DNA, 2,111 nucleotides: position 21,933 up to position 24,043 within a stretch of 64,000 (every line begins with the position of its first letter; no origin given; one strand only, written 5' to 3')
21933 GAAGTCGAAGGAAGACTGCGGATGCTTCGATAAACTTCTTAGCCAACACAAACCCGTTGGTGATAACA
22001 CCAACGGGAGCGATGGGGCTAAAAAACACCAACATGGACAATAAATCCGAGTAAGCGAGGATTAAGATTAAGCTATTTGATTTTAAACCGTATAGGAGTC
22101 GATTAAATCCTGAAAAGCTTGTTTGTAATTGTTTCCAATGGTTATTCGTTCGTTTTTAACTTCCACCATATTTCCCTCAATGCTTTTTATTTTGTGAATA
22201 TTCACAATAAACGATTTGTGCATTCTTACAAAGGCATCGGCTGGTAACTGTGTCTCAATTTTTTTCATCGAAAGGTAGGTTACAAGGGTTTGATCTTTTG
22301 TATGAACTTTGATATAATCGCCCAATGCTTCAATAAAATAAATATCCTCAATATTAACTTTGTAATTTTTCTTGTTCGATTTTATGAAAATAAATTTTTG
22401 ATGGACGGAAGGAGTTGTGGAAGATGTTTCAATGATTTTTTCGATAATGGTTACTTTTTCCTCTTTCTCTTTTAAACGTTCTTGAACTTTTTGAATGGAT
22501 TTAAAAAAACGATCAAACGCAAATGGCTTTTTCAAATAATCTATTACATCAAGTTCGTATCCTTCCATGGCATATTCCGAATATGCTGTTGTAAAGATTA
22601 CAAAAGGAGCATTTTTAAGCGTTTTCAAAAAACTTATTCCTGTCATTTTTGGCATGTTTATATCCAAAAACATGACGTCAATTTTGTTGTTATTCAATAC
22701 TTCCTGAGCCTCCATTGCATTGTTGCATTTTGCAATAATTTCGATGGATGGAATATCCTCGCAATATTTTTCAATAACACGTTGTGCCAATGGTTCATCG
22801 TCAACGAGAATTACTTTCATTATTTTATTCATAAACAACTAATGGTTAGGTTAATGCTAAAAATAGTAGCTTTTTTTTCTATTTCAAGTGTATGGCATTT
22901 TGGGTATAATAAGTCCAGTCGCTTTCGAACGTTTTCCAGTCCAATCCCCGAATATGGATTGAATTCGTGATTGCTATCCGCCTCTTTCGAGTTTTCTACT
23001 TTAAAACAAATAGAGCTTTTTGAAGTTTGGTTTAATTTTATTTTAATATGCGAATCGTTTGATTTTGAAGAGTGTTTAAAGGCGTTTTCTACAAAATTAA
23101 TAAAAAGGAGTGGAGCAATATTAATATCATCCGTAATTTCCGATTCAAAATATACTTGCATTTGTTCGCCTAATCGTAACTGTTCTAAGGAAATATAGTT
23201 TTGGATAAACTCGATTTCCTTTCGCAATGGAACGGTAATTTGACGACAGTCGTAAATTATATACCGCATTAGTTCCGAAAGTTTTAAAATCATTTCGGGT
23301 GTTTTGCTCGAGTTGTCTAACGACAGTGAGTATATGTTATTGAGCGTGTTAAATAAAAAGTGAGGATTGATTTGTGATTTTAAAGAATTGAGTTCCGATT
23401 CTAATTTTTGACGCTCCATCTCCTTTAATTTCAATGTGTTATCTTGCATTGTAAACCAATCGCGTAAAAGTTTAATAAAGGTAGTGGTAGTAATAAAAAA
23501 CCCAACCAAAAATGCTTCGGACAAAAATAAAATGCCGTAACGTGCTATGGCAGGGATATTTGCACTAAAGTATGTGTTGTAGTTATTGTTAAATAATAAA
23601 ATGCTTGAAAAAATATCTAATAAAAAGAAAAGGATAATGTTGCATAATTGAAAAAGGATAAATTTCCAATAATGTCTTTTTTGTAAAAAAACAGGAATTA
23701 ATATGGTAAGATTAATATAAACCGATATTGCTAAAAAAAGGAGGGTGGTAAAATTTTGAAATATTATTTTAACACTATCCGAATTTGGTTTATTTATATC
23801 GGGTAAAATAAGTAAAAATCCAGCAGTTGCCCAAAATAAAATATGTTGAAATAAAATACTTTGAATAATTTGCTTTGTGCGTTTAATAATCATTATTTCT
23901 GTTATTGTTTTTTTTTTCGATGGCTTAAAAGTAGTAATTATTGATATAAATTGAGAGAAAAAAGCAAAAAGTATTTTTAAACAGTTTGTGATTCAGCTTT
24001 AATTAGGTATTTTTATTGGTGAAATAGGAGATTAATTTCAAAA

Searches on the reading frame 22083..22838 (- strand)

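Call 99: search_protein_families(library=pfam, proteins=[window:22083-22838:-], max_evalue=0.001)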
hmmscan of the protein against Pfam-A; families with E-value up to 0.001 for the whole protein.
window:22083-22838:- (251 aa): 2 families
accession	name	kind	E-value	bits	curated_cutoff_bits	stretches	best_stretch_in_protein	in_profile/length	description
PF04397.21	LytTR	-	1.5e-22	80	22.6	1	157-246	2-97/98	LytTr DNA-binding domain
PF00072.30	Response_reg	-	4.9e-22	78.6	30.2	1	9-115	1-110/111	Response regulator receiver domain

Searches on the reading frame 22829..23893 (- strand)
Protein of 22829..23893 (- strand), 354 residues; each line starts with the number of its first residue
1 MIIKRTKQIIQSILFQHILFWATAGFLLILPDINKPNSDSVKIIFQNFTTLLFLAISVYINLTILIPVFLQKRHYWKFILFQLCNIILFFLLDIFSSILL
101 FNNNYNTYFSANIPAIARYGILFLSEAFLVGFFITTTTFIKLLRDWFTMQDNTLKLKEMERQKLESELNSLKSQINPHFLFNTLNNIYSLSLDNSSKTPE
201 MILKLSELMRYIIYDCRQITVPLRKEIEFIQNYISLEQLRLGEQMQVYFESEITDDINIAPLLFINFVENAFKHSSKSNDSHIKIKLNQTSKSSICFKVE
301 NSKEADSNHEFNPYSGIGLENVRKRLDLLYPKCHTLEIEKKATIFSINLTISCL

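Call 99: search_protein_families(library=pfam, proteins=[window:22829-23893:-], max_evalue=0.001)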
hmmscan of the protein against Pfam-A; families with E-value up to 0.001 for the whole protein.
window:22829-23893:- (354 aa): 2 families
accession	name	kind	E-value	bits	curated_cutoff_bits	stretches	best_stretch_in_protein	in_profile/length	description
PF06580.19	His_kinase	-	4.2e-28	97.9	25.2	1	167-244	2-80/81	Histidine kinase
PF14501.12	HATPase_c_5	-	4.1e-05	23.9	22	1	263-351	9-101/102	GHKL domain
